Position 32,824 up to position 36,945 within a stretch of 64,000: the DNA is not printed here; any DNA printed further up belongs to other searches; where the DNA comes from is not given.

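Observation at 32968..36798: Lone 1,276-aa DUF4365-like / helical-repeat / PIN-like protein: candidate single-gene conflict (defence) system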

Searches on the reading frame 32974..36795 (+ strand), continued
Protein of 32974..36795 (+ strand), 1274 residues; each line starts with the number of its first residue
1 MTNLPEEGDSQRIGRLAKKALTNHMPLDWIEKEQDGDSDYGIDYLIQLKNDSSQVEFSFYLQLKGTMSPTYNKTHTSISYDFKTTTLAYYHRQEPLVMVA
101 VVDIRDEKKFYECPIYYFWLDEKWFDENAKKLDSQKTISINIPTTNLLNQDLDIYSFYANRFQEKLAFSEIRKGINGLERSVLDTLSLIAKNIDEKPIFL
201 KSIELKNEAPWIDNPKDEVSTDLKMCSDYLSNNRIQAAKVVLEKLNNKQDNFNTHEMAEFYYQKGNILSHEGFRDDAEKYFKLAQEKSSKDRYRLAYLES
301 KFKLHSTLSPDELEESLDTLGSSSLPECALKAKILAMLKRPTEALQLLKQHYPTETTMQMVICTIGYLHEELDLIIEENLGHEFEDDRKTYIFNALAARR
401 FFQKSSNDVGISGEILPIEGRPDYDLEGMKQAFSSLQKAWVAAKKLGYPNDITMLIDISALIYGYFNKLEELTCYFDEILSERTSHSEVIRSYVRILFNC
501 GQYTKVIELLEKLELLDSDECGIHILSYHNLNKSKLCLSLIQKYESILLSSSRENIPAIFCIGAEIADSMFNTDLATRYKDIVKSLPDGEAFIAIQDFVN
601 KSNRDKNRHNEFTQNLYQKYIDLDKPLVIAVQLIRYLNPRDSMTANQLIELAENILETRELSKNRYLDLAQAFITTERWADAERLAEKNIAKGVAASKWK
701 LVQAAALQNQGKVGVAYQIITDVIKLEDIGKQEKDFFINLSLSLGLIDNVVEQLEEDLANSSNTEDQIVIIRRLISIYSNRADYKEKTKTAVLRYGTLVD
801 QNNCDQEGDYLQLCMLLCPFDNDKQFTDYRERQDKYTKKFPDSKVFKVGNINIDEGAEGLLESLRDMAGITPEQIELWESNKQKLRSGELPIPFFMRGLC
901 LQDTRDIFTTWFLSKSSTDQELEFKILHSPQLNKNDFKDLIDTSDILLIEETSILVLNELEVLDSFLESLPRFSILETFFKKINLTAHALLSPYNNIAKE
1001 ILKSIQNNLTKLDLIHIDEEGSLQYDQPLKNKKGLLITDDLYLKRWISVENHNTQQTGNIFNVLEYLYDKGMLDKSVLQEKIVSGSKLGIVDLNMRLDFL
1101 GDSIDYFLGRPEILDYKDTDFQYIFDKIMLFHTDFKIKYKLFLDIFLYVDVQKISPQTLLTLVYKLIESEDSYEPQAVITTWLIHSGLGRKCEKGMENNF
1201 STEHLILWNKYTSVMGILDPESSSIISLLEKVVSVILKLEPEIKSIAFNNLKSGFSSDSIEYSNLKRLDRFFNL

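Call 21: find_encoding_contigs(protein=P0010, flank=10000, max_places=4)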
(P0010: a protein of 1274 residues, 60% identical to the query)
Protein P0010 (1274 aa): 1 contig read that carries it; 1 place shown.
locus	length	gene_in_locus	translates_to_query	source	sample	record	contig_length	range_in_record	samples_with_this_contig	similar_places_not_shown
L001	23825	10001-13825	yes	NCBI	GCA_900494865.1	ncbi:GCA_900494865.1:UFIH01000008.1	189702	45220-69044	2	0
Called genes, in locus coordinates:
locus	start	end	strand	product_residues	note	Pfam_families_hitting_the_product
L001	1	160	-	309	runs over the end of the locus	PF00126:HTH_1, PF03466:LysR_substrate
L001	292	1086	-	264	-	PF01547:SBP_bac_1 (faint), PF13531:SBP_bac_11, PF13416:SBP_bac_8 (faint)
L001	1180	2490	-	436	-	PF00083:Sugar_tr, PF07690:MFS_1, PF00083:Sugar_tr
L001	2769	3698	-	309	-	PF00126:HTH_1, PF03466:LysR_substrate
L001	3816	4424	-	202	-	PF01810:LysE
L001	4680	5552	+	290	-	PF00126:HTH_1, PF03466:LysR_substrate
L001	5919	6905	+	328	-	PF08908:MesX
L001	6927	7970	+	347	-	PF01717:Meth_synt_2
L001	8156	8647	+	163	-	PF01613:Flavin_Reduct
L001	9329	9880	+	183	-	PF00440:TetR_N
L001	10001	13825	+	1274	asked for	PF14280:DUF4365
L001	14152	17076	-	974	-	-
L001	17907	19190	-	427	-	PF00268:Ribonuc_red_sm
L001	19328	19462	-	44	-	-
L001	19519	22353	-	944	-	PF03477:ATP-cone, PF00317:Ribonuc_red_lgN, PF02867:Ribonuc_red_lgC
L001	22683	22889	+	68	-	-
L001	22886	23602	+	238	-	PF00072:Response_reg, PF00486:Trans_reg_C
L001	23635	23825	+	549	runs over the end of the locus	PF00672:HAMP, PF00512:HisKA, PF02518:HATPase_c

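Call 22: find_related_loci(query=A1, collection=genome_contigs, flank=10000)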
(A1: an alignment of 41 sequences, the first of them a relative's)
Query A1 (1274 aa) in genome_contigs; peptide patterns used: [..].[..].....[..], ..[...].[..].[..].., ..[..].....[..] (x = any residue, [..] = any of these).
73 stretches matched a pattern; 19 encode a relative of the query (tblastn E <= 1e-3); 19 distinct loci.
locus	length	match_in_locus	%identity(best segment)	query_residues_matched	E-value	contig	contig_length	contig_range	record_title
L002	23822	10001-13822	96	1-1274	0e+0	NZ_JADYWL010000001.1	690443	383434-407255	Psychrobacter sp. NZS113 ZS-113_scaffold1, whole genome shotgun sequence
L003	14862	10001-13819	92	1-1274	0e+0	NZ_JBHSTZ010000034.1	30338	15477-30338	Psychrobacter glacincola strain CCUG 34874 GCM70026997_37, whole genome shotgun sequence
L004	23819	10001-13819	92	1-1274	0e+0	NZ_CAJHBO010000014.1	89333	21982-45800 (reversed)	Psychrobacter sp. Pi2-1 isolate Psychrobacter sp. Pi2-1, whole genome shotgun sequence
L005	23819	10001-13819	91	1-1274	0e+0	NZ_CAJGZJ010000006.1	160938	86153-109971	Psychrobacter immobilis isolate Psychrobacter immobilis A352, whole genome shotgun sequence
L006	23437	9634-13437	55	1-1268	0e+0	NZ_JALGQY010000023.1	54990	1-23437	Acinetobacter lwoffii strain K1 NODE_22_length_54990_cov_230.41_ID_36838, whole genome shotgun sequence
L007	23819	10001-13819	55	1-1268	0e+0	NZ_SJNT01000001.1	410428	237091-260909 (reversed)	Acinetobacter sp. ANC 4910 Contig1, whole genome shotgun sequence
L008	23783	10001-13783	37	1-1255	0e+0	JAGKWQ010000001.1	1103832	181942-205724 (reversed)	MAG: Cellvibrionaceae bacterium isolate C8_D7_007 C8_D7_007_0, whole genome shotgun sequence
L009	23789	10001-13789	38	1-1255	0e+0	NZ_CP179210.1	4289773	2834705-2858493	Psychrobium sp. nBUS_13 chromosome, complete genome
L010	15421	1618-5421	30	1-1259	0e+0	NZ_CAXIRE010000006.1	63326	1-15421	MAG: Rheinheimera texasensis isolate cycles.exp.s115 k99_2713, whole genome shotgun sequence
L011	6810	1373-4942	30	4-1186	0e+0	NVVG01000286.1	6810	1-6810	MAG: Moraxellaceae bacterium isolate NORP69 Contig_source1383C_26622, whole genome shotgun sequence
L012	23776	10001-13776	47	1-1255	0e+0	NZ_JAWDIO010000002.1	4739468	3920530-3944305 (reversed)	Paraglaciecola aquimarina strain KCTC 32108 contig_2, whole genome shotgun sequence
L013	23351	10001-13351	28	1-1100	6e-147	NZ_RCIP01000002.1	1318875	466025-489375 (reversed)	Saccharospirillum alexandrii strain LZ-5 scaffold2, whole genome shotgun sequence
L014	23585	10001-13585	25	4-1186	6e-116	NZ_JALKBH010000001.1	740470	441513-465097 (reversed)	Alcanivorax sp. S6407 scaffold1_size740470, whole genome shotgun sequence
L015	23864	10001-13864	33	3-1272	0e+0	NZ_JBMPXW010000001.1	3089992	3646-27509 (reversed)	Acinetobacter lwoffii strain 72 contig_1, whole genome shotgun sequence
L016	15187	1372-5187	73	1-1272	0e+0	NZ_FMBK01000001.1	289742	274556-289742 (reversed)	Acinetobacter albensis strain ANC 4874, whole genome shotgun sequence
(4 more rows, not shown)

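Call 31: find_encoding_contigs(protein=P0045, flank=10000, max_places=2)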
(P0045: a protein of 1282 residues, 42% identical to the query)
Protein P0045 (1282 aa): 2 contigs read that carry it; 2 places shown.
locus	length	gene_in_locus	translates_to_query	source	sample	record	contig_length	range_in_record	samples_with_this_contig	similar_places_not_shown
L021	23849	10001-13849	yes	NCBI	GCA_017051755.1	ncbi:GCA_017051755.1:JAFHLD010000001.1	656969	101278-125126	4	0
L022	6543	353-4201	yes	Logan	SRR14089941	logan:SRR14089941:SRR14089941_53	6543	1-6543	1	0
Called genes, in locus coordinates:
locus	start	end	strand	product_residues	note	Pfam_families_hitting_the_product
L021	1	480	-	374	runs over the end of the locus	PF22807:TrAA12 (faint), PF07995:GSDH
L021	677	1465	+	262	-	PF00440:TetR_N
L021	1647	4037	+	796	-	PF03176:MMPL, PF02460:Patched (weak), PF12349:Sterol-sensing, PF03176:MMPL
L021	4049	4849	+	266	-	PF07044:DUF1329 (weak), PF17131:TP_0789-like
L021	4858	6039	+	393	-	-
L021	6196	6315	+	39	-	-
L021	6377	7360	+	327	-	PF02912:Phe_tRNA-synt_N, PF01409:tRNA-synt_2d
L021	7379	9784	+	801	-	PF01588:tRNA_bind, PF03483:B3_4, PF03484:B5, PF17759:tRNA_synthFbeta, PF03147:FDX-ACB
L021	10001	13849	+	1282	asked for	PF14280:DUF4365, PF12895:ANAPC3 (faint)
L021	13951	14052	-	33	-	-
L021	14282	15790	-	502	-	PF11840:DUF3360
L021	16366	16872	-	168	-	PF09933:DUF2165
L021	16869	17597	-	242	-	PF00149:Metallophos, PF12850:Metallophos_2 (weak)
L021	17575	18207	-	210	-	PF02592:Vut_1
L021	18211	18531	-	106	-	-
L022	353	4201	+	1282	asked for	PF14280:DUF4365, PF12895:ANAPC3 (faint)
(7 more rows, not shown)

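Call 32: find_encoding_contigs(protein=P0048, flank=10000, max_places=2)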
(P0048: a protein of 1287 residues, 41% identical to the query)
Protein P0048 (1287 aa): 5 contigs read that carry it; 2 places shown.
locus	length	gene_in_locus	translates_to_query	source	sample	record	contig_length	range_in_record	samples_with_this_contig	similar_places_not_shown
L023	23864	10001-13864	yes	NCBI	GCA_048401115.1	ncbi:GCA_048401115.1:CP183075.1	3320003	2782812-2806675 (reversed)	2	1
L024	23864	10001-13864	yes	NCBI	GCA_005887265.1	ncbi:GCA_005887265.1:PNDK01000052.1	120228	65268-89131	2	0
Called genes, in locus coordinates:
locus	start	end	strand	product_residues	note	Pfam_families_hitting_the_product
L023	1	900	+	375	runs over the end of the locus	PF01702:TGT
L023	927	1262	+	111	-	PF02699:YajC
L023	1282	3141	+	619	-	PF13721:SecD-TM1, PF07549:Sec_GG (weak), PF21760:SecD_1st, PF22599:SecDF_P1_head, PF02355:SecD_SecF_C, PF03176:MMPL (weak)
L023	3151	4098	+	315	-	PF07549:Sec_GG, PF02355:SecD_SecF_C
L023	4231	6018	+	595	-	PF00563:EAL, PF00571:CBS (faint), PF00990:GGDEF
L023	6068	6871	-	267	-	PF00459:Inositol_P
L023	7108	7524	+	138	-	PF00903:Glyoxalase, PF13669:Glyoxalase_4 (weak)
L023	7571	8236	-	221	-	PF08044:DUF1707, PF09922:LiaF-like_C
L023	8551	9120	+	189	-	PF04972:BON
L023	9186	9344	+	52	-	PF01679:Pmp3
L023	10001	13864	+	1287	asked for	PF14280:DUF4365, PF12895:ANAPC3 (faint), PF14559:TPR_19 (faint)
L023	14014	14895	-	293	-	-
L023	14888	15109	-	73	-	-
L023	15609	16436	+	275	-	-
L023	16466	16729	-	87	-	PF12844:HTH_19 (weak), PF13560:HTH_31 (weak), PF01381:HTH_3 (faint)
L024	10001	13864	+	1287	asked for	PF14280:DUF4365, PF12895:ANAPC3 (faint), PF14559:TPR_19 (faint)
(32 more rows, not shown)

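Call 33: find_encoding_contigs(protein=P0075, flank=10000, max_places=2)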
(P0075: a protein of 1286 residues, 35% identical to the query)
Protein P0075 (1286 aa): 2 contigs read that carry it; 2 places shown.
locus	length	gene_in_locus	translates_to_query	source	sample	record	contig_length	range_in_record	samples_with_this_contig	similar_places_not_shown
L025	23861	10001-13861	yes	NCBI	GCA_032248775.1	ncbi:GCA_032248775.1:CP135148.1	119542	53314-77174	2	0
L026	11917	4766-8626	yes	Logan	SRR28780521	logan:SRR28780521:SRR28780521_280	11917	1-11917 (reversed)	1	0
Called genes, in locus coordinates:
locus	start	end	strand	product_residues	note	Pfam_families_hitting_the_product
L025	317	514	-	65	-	-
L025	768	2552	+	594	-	PF02463:SMC_N (faint), PF11398:DUF2813 (weak), PF13175:AAA_15 (weak), PF13304:AAA_21, PF13175:AAA_15, PF20469:OLD-like_TOPRIM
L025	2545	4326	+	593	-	PF00580:UvrD-helicase, PF13245:AAA_19, PF13361:UvrD_C, PF13538:UvrD_C_2 (weak)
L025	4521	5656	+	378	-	PF01527:HTH_Tnp_1, PF13384:HTH_23 (faint), PF13542:HTH_Tnp_ISL3 (faint), PF13276:HTH_21, PF00665:rve, PF13683:rve_3, PF13333:rve_2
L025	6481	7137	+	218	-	-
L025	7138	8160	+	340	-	PF11750:DUF3307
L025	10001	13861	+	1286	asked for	PF14280:DUF4365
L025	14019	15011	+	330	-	PF00589:Phage_integrase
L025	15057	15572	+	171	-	-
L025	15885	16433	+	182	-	PF13302:Acetyltransf_3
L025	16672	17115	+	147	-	PF00583:Acetyltransf_1, PF13673:Acetyltransf_10, PF13508:Acetyltransf_7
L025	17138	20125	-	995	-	PF13700:DUF4158, PF01526:DDE_Tnp_Tn3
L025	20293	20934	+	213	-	PF00239:Resolvase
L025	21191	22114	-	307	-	PF01545:Cation_efflux, PF16916:ZT_dimer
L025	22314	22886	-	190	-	PF01292:Ni_hydr_CYTB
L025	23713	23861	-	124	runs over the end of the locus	-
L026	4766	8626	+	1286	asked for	PF14280:DUF4365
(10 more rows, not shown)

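Call 34: find_encoding_contigs(protein=P0072, flank=10000, max_places=2)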
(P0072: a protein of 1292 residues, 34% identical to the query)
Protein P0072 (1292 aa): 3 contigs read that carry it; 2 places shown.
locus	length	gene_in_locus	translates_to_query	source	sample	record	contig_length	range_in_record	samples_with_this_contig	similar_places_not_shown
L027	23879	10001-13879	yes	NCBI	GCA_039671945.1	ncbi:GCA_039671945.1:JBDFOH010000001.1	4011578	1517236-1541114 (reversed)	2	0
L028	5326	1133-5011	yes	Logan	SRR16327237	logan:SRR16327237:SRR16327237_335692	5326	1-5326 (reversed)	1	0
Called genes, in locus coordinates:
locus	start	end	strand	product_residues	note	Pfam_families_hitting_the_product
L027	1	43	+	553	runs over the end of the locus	PF02463:SMC_N, PF13476:AAA_23, PF13555:AAA_29 (faint)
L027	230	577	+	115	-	PF04355:BamE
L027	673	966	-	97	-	PF03658:Ub-RnfH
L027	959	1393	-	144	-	PF10604:Polyketide_cyc2, PF03364:Polyketide_cyc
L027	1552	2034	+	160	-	PF01668:SmpB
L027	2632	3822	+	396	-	PF13356:Arm-DNA-bind_3, PF22022:Phage_int_M, PF00589:Phage_integrase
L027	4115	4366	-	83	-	PF04606:Ogr_Delta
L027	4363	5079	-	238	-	-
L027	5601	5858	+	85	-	PF05930:Phage_AlpA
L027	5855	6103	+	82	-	-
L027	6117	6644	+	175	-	PF10554:Phage_ASH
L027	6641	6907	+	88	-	-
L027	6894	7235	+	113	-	PF17345:DUF5375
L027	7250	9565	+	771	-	PF08273:Zn_Ribbon_Prim, PF13362:Toprim_3, PF08706:D5_N, PF19263:DUF5906, PF03288:Pox_D5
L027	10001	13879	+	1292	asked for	PF14280:DUF4365, PF14559:TPR_19 (faint)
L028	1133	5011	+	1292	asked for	PF14280:DUF4365, PF14559:TPR_19 (faint)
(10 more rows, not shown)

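Call 36: find_encoding_contigs(protein=P0083, flank=10000, max_places=3)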
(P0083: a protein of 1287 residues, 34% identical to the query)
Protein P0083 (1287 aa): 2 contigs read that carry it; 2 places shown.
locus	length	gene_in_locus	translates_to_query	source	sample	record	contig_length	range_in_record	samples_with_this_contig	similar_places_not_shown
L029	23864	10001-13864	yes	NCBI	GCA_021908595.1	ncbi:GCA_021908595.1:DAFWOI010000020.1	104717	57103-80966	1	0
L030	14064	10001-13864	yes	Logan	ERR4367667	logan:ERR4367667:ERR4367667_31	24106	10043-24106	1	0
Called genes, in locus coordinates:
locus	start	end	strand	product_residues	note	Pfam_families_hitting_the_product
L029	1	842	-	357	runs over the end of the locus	PF00005:ABC_tran, PF02463:SMC_N (faint), PF13304:AAA_21 (faint), PF17912:OB_MalK, PF08402:TOBE_2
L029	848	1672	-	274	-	PF00149:Metallophos, PF12850:Metallophos_2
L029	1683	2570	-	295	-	PF00528:BPD_transp_1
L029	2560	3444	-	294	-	PF00528:BPD_transp_1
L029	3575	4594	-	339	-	PF08240:ADH_N, PF01262:AlaDh_PNT_C, PF00107:ADH_zinc_N, PF13602:ADH_zinc_N_2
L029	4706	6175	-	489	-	PF00916:Sulfate_transp, PF16983:MFS_MOT1 (weak)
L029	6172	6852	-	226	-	PF00484:Pro_CA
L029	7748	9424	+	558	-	PF13356:Arm-DNA-bind_3, PF22022:Phage_int_M, PF00589:Phage_integrase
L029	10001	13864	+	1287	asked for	PF14280:DUF4365, PF12895:ANAPC3 (faint)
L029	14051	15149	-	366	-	PF01527:HTH_Tnp_1, PF13384:HTH_23 (weak), PF13518:HTH_28 (weak), PF13276:HTH_21, PF00665:rve, PF13683:rve_3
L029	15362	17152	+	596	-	PF02384:N6_Mtase, PF07669:Eco57I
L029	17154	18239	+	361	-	PF17728:BsuBI_PstI_RE_N, PF06616:BsuBI_PstI_RE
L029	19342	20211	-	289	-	PF26340:DNA-SBD_ScoMcrA, PF13391:HNH_2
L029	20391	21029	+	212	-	PF26345:ScoMcrA_N, PF01844:HNH (weak)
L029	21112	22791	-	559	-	PF04616:Glyco_hydro_43, PF17851:GH43_C2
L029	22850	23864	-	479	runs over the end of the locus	PF07690:MFS_1 (faint), PF13347:MFS_2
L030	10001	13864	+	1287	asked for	PF14280:DUF4365, PF12895:ANAPC3 (faint)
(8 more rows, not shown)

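Call 37: find_encoding_contigs(protein=P0087, flank=10000, max_places=2)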
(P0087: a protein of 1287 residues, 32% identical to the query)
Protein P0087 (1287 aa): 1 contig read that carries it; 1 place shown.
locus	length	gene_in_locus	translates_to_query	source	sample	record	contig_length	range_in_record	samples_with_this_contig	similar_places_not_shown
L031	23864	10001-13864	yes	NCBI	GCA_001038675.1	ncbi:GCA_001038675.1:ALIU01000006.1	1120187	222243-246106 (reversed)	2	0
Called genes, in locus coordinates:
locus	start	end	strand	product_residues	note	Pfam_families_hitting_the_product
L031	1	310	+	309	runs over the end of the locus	PF01297:ZnuA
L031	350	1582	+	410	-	-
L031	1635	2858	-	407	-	PF02492:cobW, PF07683:CobW_C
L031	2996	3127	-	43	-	-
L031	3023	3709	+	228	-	PF09223:ZinT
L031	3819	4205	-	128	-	PF00903:Glyoxalase, PF13669:Glyoxalase_4 (weak), PF18029:Glyoxalase_6 (weak)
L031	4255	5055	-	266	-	PF00459:Inositol_P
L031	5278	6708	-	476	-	PF00232:Glyco_hydro_1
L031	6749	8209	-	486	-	PF00367:PTS_EIIB, PF02378:PTS_EIIC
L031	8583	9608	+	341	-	PF00356:LacI, PF00532:Peripla_BP_1, PF13407:Peripla_BP_4, PF13377:Peripla_BP_3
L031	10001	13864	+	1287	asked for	PF14280:DUF4365, PF12895:ANAPC3 (faint), PF14559:TPR_19 (faint), PF25062:ARM_TT21_N (faint)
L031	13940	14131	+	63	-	-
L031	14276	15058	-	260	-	-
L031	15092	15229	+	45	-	-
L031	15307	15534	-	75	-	-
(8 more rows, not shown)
